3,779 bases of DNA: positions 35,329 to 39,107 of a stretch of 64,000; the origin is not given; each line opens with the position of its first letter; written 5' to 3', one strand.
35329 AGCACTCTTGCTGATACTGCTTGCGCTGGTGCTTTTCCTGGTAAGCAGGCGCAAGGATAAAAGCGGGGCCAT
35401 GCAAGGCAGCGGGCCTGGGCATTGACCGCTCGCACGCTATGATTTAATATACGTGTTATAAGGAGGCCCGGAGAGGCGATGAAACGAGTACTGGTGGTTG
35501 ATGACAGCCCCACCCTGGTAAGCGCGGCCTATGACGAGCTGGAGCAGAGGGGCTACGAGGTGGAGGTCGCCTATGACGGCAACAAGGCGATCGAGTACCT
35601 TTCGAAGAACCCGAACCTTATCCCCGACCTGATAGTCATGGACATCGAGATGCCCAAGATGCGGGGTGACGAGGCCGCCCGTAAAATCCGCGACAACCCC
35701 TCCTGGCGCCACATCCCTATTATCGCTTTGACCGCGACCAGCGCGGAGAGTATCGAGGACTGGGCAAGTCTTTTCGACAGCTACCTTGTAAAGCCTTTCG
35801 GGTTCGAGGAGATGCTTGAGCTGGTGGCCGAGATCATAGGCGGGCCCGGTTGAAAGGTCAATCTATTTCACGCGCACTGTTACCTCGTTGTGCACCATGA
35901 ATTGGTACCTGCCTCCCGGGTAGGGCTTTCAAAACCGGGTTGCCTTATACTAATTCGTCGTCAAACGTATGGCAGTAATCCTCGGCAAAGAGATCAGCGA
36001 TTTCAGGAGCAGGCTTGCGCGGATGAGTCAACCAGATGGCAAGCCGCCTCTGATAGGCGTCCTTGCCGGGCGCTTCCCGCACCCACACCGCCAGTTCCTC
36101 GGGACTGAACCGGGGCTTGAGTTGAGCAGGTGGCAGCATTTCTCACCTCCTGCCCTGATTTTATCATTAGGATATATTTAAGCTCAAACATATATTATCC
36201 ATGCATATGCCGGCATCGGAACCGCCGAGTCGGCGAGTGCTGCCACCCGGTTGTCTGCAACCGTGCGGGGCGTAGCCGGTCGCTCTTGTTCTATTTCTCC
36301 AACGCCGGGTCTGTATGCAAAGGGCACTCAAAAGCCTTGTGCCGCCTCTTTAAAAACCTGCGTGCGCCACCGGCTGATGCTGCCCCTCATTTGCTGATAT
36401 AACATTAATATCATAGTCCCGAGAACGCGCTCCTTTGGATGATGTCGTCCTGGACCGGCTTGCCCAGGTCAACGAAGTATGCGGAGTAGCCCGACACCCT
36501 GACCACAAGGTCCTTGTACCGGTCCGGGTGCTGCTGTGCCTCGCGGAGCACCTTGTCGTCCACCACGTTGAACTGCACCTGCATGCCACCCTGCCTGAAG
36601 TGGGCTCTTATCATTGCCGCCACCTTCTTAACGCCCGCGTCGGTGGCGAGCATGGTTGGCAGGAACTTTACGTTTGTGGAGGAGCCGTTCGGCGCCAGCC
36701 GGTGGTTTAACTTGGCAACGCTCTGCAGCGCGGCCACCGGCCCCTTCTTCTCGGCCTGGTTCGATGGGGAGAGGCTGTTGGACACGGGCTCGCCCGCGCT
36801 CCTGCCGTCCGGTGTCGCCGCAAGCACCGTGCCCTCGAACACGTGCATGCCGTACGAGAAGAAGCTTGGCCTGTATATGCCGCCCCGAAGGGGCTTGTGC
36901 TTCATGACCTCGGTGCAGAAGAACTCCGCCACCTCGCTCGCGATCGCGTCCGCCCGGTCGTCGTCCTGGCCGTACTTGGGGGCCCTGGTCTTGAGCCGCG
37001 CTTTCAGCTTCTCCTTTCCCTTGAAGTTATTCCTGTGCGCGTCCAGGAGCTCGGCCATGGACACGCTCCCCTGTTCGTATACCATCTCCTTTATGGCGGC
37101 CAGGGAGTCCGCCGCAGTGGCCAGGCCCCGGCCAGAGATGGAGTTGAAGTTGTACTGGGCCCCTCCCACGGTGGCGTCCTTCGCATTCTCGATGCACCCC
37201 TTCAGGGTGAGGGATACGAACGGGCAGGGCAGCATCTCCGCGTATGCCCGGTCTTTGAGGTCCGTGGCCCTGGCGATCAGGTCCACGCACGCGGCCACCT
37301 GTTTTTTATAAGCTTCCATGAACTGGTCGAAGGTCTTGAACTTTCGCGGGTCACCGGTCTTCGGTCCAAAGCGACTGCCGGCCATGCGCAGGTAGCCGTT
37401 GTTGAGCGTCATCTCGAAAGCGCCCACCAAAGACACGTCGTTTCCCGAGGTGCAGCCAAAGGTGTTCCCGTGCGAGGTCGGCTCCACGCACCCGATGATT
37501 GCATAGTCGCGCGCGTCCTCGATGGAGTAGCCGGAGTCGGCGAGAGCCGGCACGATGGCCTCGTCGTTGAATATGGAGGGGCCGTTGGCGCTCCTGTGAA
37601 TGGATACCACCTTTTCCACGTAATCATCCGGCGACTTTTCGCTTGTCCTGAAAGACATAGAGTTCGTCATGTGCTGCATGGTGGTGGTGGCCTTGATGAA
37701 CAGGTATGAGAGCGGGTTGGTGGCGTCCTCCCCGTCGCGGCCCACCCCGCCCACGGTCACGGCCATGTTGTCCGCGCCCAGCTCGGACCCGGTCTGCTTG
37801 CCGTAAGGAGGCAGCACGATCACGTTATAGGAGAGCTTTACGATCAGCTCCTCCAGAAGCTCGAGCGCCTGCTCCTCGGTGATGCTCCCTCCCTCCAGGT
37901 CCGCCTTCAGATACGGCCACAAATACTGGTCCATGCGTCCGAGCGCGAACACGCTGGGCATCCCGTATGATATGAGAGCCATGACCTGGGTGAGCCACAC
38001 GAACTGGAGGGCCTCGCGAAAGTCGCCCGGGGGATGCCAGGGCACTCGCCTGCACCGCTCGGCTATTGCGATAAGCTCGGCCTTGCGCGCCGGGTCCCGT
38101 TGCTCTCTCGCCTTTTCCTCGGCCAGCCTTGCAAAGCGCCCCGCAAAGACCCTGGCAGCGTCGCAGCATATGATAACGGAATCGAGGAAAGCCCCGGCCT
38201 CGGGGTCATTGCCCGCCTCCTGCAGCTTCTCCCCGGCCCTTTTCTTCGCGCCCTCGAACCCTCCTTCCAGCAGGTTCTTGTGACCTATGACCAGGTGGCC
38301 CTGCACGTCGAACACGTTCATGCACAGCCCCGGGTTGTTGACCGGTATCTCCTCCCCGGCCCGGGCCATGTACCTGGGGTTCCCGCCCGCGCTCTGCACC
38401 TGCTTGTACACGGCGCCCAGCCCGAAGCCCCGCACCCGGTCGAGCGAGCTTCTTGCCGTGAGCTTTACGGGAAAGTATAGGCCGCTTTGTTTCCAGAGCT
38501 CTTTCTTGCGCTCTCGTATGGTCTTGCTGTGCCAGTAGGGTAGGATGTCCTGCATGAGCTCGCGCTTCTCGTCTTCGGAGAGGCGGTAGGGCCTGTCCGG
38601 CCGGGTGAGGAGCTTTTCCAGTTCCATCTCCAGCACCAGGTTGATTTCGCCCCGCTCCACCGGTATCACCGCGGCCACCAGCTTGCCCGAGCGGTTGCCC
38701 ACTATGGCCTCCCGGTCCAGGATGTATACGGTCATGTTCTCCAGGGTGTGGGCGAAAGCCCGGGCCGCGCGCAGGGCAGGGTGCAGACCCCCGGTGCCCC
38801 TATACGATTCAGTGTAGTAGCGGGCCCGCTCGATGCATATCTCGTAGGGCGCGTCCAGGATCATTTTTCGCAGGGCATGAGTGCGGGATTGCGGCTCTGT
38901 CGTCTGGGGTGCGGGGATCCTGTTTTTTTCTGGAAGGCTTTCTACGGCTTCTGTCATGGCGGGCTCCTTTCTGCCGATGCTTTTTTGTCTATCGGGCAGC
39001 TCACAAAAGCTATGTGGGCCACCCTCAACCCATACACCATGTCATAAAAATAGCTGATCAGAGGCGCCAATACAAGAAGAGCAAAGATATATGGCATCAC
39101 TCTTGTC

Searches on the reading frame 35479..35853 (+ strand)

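Call 58: search_protein_families(library=pfam, proteins=[window:35479-35853:+], max_evalue=0.00001)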
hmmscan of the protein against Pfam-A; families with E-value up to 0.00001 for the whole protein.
window:35479-35853:+ (124 aa): 1 family
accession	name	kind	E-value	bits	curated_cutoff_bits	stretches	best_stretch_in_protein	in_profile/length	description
PF00072.30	Response_reg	-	3.1e-22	79.3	30.2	1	4-116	1-110/111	Response regulator receiver domain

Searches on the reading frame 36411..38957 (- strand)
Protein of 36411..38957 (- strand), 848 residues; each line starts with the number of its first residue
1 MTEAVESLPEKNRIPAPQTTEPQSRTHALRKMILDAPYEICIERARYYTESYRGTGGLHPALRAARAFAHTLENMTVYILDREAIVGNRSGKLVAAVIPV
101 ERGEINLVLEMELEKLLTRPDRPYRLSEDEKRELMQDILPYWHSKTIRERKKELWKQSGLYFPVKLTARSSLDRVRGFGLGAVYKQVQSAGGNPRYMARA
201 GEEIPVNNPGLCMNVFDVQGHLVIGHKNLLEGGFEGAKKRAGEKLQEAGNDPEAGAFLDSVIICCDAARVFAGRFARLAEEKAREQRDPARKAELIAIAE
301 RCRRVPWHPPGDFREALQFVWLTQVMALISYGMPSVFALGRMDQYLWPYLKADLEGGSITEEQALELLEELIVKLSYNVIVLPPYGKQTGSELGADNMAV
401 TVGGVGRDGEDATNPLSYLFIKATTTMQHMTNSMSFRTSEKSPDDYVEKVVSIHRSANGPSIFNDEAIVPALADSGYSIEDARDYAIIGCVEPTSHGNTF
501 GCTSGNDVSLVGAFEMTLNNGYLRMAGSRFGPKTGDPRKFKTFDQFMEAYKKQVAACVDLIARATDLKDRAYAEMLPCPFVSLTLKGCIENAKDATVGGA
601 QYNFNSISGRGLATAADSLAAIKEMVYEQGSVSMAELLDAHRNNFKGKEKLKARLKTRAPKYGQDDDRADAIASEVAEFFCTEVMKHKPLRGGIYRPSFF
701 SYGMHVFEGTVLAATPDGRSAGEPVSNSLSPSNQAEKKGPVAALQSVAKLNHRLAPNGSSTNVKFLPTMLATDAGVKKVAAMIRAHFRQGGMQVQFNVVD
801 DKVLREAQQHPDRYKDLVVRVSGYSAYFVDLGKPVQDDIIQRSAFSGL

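Call 58: search_protein_families(library=pfam, proteins=[window:36411-38957:-], max_evalue=0.00001)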
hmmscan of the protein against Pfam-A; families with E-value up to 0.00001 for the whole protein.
window:36411-38957:- (848 aa): 2 families
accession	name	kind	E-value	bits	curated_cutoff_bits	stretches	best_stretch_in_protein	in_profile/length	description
PF02901.20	PFL-like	-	3.9e-174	581.3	24.3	2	218-706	156-644/647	Pyruvate formate lyase-like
PF01228.26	Gly_radical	-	1.3e-31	109.7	22.2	1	726-829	2-106/106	Glycine radical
